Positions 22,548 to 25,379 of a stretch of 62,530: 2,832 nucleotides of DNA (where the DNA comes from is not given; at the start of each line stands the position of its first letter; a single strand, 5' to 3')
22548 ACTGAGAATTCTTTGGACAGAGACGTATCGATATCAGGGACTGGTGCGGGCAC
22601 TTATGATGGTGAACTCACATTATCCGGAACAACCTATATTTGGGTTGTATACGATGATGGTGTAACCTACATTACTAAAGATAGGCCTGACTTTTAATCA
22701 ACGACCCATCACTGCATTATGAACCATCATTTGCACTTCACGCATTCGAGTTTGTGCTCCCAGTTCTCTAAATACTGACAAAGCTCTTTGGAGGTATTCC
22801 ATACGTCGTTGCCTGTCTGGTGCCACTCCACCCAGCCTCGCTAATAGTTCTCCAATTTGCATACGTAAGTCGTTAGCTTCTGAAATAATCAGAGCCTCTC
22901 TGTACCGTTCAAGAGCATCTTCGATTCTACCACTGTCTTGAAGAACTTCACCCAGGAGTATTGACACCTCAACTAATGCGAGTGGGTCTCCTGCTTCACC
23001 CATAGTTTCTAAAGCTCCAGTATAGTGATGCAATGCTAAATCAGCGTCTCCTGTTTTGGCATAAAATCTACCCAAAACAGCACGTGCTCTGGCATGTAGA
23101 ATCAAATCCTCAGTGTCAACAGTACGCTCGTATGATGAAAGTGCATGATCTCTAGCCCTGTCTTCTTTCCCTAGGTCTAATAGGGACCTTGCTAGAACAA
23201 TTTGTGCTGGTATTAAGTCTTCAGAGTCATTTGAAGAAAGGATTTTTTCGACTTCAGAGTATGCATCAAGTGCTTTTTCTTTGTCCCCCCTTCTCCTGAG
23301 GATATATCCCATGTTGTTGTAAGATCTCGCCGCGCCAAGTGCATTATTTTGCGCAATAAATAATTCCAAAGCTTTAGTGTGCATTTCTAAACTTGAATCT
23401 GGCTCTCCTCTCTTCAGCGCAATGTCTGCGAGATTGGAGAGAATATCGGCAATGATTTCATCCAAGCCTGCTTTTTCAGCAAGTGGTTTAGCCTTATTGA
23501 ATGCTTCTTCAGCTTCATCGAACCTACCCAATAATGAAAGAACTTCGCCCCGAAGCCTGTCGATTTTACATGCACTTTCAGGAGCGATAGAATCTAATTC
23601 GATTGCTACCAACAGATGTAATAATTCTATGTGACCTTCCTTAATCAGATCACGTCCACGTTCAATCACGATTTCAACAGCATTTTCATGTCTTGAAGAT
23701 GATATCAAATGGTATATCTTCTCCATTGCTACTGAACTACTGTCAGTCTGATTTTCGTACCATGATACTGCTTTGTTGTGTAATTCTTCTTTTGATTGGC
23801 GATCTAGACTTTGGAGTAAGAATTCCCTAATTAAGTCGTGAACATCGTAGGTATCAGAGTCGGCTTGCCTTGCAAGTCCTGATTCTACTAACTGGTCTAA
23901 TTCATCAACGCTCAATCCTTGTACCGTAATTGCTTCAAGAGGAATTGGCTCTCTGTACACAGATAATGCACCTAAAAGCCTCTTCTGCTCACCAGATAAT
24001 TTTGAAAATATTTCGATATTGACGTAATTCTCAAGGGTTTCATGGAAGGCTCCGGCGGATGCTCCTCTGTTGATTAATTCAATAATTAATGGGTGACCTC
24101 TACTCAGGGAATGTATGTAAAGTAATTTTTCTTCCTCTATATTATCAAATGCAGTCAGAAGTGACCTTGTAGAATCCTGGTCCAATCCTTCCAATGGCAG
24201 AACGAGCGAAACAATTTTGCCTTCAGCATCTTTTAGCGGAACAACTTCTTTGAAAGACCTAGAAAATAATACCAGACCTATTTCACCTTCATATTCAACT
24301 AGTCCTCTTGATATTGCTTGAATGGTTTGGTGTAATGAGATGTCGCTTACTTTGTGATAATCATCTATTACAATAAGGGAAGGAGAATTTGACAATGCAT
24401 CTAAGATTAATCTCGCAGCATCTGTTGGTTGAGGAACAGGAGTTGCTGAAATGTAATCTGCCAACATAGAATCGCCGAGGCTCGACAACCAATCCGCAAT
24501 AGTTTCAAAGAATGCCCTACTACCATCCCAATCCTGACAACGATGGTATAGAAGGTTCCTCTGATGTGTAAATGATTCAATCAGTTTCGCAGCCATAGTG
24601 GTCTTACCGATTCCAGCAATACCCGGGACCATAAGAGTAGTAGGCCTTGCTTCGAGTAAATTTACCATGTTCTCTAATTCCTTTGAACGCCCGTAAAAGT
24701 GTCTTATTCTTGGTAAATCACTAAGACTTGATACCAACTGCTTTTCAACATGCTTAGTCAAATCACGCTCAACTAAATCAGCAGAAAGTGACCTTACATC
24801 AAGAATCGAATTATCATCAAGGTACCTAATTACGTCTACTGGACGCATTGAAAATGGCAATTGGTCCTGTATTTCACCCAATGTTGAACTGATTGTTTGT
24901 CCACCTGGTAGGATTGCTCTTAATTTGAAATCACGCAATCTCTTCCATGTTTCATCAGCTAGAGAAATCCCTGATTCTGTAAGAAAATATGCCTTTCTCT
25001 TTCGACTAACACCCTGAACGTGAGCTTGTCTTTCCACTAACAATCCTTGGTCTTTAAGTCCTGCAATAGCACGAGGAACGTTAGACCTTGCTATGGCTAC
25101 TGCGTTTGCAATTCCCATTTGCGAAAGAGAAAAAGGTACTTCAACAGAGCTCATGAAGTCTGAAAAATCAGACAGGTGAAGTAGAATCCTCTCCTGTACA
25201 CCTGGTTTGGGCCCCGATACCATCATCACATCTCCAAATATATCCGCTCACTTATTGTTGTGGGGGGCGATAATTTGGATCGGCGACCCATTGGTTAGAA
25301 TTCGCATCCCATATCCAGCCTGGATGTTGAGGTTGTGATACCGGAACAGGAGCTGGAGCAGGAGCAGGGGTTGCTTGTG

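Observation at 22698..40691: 18-kb co-directional run: giant OST fusion -> subtilase -> beta-helix giant -> STAND regulator (candidate envelope-building module)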

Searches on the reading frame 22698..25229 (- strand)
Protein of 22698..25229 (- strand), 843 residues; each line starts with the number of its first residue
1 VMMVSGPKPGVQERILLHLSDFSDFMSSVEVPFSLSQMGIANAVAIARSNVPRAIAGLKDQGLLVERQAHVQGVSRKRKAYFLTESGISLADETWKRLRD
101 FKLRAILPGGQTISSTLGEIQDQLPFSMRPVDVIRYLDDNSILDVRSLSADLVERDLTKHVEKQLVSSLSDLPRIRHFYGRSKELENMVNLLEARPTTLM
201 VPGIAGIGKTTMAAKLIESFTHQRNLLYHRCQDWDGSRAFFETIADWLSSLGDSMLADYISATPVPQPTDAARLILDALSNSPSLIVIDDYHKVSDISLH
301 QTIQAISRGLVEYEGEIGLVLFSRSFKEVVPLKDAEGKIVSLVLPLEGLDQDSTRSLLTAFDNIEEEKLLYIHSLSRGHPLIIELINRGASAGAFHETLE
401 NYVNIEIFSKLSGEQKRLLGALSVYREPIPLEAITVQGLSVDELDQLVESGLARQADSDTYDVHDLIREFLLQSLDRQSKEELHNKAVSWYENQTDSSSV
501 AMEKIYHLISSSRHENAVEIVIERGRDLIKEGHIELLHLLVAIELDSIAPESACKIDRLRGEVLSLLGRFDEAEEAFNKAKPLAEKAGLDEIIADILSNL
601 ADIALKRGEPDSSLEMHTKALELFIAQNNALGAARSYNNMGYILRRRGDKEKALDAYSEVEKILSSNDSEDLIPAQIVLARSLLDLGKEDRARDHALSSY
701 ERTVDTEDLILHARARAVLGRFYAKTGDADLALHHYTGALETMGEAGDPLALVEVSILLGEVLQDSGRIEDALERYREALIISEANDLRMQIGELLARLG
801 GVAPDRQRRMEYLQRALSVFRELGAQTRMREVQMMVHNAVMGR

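Call 3: search_protein_families(library=pfam, proteins=[window:22698-25229:-], max_evalue=0.01)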
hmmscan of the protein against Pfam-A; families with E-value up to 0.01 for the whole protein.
window:22698-25229:- (843 aa): 25 families
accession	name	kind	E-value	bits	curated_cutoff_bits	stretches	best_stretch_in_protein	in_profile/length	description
PF13424.12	TPR_12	-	4.7e-32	110.5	30.1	4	593-664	2-75/77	Tetratricopeptide repeat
PF00515.34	TPR_1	-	2.2e-19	68.8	27.8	1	634-663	1-30/34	Tetratricopeptide repeat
PF07719.23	TPR_2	-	1.4e-18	65.8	27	1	634-663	1-30/34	Tetratricopeptide repeat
PF07721.20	TPR_4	-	5.9e-13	48.5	27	0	675-696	3-24/26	Tetratricopeptide repeat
PF13181.12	TPR_8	-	2.9e-12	46.2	25.7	0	634-660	1-27/34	Tetratricopeptide repeat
PF13432.12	TPR_16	-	2.8e-11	44.1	32.7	1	600-662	3-59/65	Tetratricopeptide repeat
PF17874.7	TPR_MalT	-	1.5e-10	41.3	45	1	558-693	126-260/336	MalT-like TPR region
PF13374.12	TPR_10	-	1.5e-09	38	27.5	0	634-656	2-24/42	Tetratricopeptide repeat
PF13191.12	AAA_16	-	1.2e-08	36.1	32.6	1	178-306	2-155/167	AAA ATPase domain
PF13176.12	TPR_7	-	1.2e-08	34.8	27.9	0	597-623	2-28/36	Tetratricopeptide repeat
PF14938.12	SNAP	-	1.1e-07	32.1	25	1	569-672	50-153/282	Soluble NSF attachment protein, SNAP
PF13401.12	AAA_22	-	3.6e-07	31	27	1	198-305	7-103/130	AAA domain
PF13428.12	TPR_14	-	1.5e-06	28.8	23.5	0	755-782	3-30/44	Tetratricopeptide repeat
PF25201.1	nSTAND6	-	5.5e-06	26.9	27.7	1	179-253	2-76/148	Novel STAND NTPase 6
PF13431.12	TPR_17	-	1.4e-05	25.4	24.4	0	634-654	13-33/34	Tetratricopeptide repeat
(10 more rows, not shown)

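Call 51: search_protein_families(library=ncbifam, proteins=[window:22698-25229:-], max_evalue=0.001)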
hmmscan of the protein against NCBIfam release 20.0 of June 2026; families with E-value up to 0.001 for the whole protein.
window:22698-25229:- (843 aa): 12 families
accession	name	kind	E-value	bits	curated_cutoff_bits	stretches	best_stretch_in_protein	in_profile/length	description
NF053617.1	SARPRegAfsRStmc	equivalog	4.2e-15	54.8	1430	2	550-667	772-889/986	SARP-family global regulator AfsR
NF003420.0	PRK04841.1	equivalog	7.2e-14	50.8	537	1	394-665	246-522/903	HTH-type transcriptional regulator MalT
NF041717.1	HaaA_phane_TPR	equivalog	1.2e-11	43.5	1125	1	561-833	559-835/882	cyclophane-containing RiPP biosynthesis TPR protein HaaT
NF053720.1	NsdA_fam_reg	subfamily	2e-11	44.1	75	1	568-745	215-400/432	NsdA family TPR-like regulatory protein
NF002725.1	PRK02603.1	equivalog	4.6e-07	30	143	0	568-661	49-133/173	photosystem I assembly protein Ycf3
NF053520.1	HK_Porph_FimS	equivalog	9.9e-07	27.4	600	1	568-738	98-269/618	sensor histidine kinase FimS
NF047507.1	TPR_BatC_Lepto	exception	5.6e-06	26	175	0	570-660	40-122/214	TPR repeat-containing protein BatC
TIGR02521.1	type_IV_pilW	equivalog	7.2e-06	25.7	154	0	701-786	19-98/234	type IV pilus biogenesis/stability protein PilW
NF053779.1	BT3442_fam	equivalog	3.5e-05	22.7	940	0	747-812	96-161/563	BT3442 family protein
NF033762.1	social_mot_Tgl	equivalog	4.6e-05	22.9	225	0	519-656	32-158/252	social motility TPR repeat lipoprotein Tgl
NF040959.1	MamA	equivalog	7.7e-05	22.2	200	1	634-783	37-169/204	magnetosome protein MamA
NF052312.1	T9SS_PorW_SprE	equivalog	7.7e-05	21.5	250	1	571-780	155-355/716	type IX secretion system periplasmic lipoprotein PorW/SprE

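Call 53: find_related_loci(query=A5, collection=genome_contigs, flank=10000)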
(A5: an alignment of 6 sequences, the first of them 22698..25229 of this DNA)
Query A5 (843 aa) in genome_contigs; peptide patterns used: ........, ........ (x = any residue, [..] = any of these).
575 stretches matched a pattern; 505 encode a relative of the query (tblastn E <= 1e-3); the best 80 are kept; 80 distinct loci.
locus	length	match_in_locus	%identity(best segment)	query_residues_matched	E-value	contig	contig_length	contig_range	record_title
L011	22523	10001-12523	97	3-843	0e+0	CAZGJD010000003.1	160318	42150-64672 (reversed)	MAG TPA_asm: uncultured Candidatus Poseidoniales archaeon isolate SRP134809_co1_633 genome assembly, contig: NODE_74_len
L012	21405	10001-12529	92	1-843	0e+0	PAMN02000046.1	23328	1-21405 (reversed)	MAG: Methanobacteriota archaeon isolate SAT2971 MHASMcontig_919493, whole genome shotgun sequence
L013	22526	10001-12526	85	2-843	0e+0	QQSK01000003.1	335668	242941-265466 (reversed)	MAG: Candidatus Poseidoniales archaeon isolate bin_62 U_43234-3, whole genome shotgun sequence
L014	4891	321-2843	85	3-843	0e+0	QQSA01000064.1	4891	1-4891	MAG: Candidatus Poseidoniales archaeon isolate bin_156 U_43182-64, whole genome shotgun sequence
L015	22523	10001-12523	85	3-843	0e+0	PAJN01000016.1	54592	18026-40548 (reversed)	MAG: Methanobacteriota archaeon isolate SAT94 157056, whole genome shotgun sequence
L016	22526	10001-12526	84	2-843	0e+0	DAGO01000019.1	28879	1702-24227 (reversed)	MAG TPA_asm: Euryarchaeota archaeon UBA10 UBA10_contig_6267, whole genome shotgun sequence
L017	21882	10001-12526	84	2-843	0e+0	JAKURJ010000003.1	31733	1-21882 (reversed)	MAG: Candidatus Poseidoniaceae archaeon isolate ALOHA_A2.5_52 A2.5-MGIIa-K1-1_3, whole genome shotgun sequence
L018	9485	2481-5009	84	1-843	0e+0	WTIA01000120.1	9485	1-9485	MAG: Methanobacteriota archaeon isolate PL36311bin_9 NODE_3046_length_9485_cov_9.827678, whole genome shotgun sequence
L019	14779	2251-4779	84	1-843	0e+0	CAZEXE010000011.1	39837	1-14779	MAG TPA_asm: uncultured Candidatus Poseidoniales archaeon isolate SRP077602_co3_581 genome assembly, contig: NODE_939_le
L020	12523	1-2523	84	3-843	0e+0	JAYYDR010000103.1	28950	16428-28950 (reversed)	MAG: Thermoplasmatota archaeon isolate XS_MAG42 XS_MAG42_0103, whole genome shotgun sequence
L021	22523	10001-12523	85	3-843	0e+0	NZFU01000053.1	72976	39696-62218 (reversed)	MAG: Methanobacteriota archaeon isolate MED707 36995, whole genome shotgun sequence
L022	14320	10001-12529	83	1-843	0e+0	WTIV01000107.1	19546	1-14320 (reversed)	MAG: Methanobacteriota archaeon isolate PL36325bin_29 NODE_796_length_19546_cov_11.002976, whole genome shotgun sequence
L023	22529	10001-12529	83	1-843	0e+0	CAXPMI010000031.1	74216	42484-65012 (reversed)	MAG: Candidatus Poseidoniaceae archaeon isolate 02um_A1D0714_6.38 genome assembly, contig: k127_37585, whole genome shot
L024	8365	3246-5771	83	2-843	0e+0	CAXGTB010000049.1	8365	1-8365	MAG TPA_asm: uncultured euryarchaeote isolate ERR315856_concoct_104 genome assembly, contig: ERZ6778699.4590, whole geno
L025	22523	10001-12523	84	3-843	0e+0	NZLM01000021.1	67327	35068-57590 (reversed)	MAG: Methanobacteriota archaeon isolate IN35 28561, whole genome shotgun sequence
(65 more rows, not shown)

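Call 79: find_homologous_proteins(query=window:22698-25229:-, max_evalue=0.00001)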
Query window:22698-25229:- (843 aa): 797 proteins with E <= 0.00001 among 8000 candidates; the best 120 are listed.
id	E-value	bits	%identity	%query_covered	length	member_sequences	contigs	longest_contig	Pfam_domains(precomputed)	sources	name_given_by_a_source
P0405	0.0e+0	1709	92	100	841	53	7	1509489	PF13431.13,PF13414.13,PF13176.13,PF13401.13,PF13428.13,PF13191.13,PF13374.13,PF07721.21,PF14559.13,PF25201.1,PF17874.8,PF00515.35,PF13424.13,PF14938.13,PF13432.13,PF13181.13,PF07719.24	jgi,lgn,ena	-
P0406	0.0e+0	1640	88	100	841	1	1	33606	PF13431.13,PF13176.13,PF13401.13,PF13428.13,PF13191.13,PF13374.13,PF07721.21,PF25201.1,PF17874.8,PF00515.35,PF13424.13,PF14938.13,PF13432.13,PF13181.13,PF07719.24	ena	-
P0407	0.0e+0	1576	85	100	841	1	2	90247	PF13431.13,PF13401.13,PF13428.13,PF13191.13,PF13374.13,PF07721.21,PF17874.8,PF00515.35,PF13424.13,PF14938.13,PF13432.13,PF13181.13,PF07719.24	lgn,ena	-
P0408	0.0e+0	1576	85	100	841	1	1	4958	PF13431.13,PF13401.13,PF13428.13,PF13191.13,PF13374.13,PF07721.21,PF17874.8,PF00515.35,PF13424.13,PF14938.13,PF13432.13,PF13181.13,PF07719.24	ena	-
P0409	0.0e+0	1570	85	99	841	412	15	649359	PF13401.13,PF13428.13,PF13191.13,PF13374.13,PF07721.21,PF17874.8,PF00515.35,PF13424.13,PF14938.13,PF13432.13,PF13181.13,PF07719.24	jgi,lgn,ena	jgi:ATP/maltotriose-dependent transcriptional regulator MalT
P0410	0.0e+0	1565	84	100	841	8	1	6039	PF13176.13,PF13401.13,PF13428.13,PF13191.13,PF13374.13,PF07721.21,PF17874.8,PF00515.35,PF13424.13,PF14938.13,PF13432.13,PF13181.13,PF07719.24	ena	-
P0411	0.0e+0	1563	84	100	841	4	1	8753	PF13431.13,PF13401.13,PF13428.13,PF13191.13,PF13374.13,PF07721.21,PF17874.8,PF00515.35,PF13424.13,PF14938.13,PF13432.13,PF13181.13,PF07719.24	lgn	-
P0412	0.0e+0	1562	84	100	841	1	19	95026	PF13401.13,PF13428.13,PF13191.13,PF13374.13,PF07721.21,PF17874.8,PF00515.35,PF13424.13,PF14938.13,PF13432.13,PF13181.13,PF07719.24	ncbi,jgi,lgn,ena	-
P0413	0.0e+0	1560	84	100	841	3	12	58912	PF13414.13,PF13176.13,PF13401.13,PF13428.13,PF13191.13,PF13374.13,PF07721.21,PF17874.8,PF00515.35,PF13424.13,PF14938.13,PF13432.13,PF13181.13,PF07719.24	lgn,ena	-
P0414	0.0e+0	1558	84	100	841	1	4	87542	PF13431.13,PF13401.13,PF13428.13,PF13191.13,PF13374.13,PF07721.21,PF25201.1,PF17874.8,PF00515.35,PF13424.13,PF14938.13,PF13432.13,PF13181.13,PF07719.24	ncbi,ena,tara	tara:strand:- start:3489 stop:6014 length:2526 start_codon:yes stop_codon:yes gene_type:complete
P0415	0.0e+0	1558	84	100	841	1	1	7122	PF10602.16,PF13176.13,PF13401.13,PF13428.13,PF13191.13,PF13374.13,PF07721.21,PF25201.1,PF17874.8,PF00515.35,PF13424.13,PF14938.13,PF13432.13,PF13181.13,PF07719.24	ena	-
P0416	0.0e+0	1556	85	100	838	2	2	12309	PF13176.13,PF13401.13,PF13428.13,PF13191.13,PF13374.13,PF07721.21,PF25201.1,PF17874.8,PF00515.35,PF13424.13,PF13432.13,PF13181.13,PF07719.24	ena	-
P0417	0.0e+0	1556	84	100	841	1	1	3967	PF10602.16,PF13401.13,PF13428.13,PF13191.13,PF13374.13,PF07721.21,PF25201.1,PF17874.8,PF00515.35,PF13424.13,PF14938.13,PF13432.13,PF13181.13,PF07719.24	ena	-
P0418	0.0e+0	1554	84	100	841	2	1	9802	PF13431.13,PF13401.13,PF13428.13,PF13191.13,PF13374.13,PF07721.21,PF25201.1,PF17874.8,PF00515.35,PF13424.13,PF14938.13,PF13432.13,PF13181.13,PF07719.24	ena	-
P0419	0.0e+0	1547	83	100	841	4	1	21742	PF13414.13,PF13176.13,PF13401.13,PF13428.13,PF13191.13,PF13374.13,PF07721.21,PF25201.1,PF17874.8,PF00515.35,PF13424.13,PF14938.13,PF13432.13,PF13181.13,PF07719.24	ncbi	-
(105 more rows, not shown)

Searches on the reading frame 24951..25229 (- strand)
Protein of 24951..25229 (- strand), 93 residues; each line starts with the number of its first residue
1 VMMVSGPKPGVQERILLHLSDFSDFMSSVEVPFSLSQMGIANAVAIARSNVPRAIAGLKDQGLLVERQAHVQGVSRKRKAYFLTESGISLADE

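Call 68: search_protein_families(library=pfam, proteins=[window:24951-25229:-], max_evalue=1)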
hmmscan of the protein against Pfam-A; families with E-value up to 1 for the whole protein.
window:24951-25229:- (93 aa): 5 families
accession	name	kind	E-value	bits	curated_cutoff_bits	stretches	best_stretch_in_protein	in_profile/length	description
PF13545.12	HTH_Crp_2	-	4.6e-05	23.7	27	1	14-68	5-56/70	Crp-like helix-turn-helix domain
PF03551.20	PadR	-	0.0031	17.9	27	1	48-87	31-69/75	Transcriptional regulator PadR-like family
PF12802.13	MarR_2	-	0.023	15.3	27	1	35-66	21-52/61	MarR family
PF25213.1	HVO_A0261_N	-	0.028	14.7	35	1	37-87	27-67/86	HVO_A0261 N-terminal domain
PF22194.2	F-93_WHD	-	0.15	12.6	28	1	43-87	24-62/62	F-93, winged-helix domain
